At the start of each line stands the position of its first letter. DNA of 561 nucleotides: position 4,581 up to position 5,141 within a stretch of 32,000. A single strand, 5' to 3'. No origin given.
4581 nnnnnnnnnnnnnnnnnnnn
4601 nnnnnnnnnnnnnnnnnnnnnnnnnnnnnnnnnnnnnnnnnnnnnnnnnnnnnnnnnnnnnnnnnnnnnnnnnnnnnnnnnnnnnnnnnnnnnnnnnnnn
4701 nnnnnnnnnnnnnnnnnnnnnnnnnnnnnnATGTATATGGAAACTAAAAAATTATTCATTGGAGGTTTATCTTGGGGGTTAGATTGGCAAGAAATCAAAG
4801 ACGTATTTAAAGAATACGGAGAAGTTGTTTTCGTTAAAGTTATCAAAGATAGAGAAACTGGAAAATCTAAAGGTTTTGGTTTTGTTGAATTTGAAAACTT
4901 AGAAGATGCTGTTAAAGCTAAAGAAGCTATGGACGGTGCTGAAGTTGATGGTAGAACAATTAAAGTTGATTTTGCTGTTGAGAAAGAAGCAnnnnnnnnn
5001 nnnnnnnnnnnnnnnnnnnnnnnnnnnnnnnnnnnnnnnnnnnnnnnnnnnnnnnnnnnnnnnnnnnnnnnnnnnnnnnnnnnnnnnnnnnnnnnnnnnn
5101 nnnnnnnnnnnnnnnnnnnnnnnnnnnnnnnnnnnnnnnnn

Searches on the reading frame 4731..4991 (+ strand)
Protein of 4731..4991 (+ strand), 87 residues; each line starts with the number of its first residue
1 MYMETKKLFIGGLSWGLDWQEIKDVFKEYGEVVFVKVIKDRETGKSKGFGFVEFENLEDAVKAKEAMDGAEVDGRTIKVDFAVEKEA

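Call 86: search_protein_families(library=pfam, proteins=[window:4731-4991:+], max_evalue=0.0001)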
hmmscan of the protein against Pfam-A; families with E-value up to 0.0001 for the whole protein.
seq(87 aa): 3 families
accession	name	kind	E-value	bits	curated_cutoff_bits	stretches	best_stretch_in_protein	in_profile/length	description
PF00076.28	RRM_1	-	3.4e-26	91.3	20.7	1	8-78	1-70/70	RNA recognition motif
PF16367.11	RRM_7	-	3.7e-05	24.1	27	1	6-62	2-63/94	RNA recognition motif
PF08777.17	RRM_3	-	4.9e-05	23.8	22.9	1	10-72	6-62/102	RNA binding motif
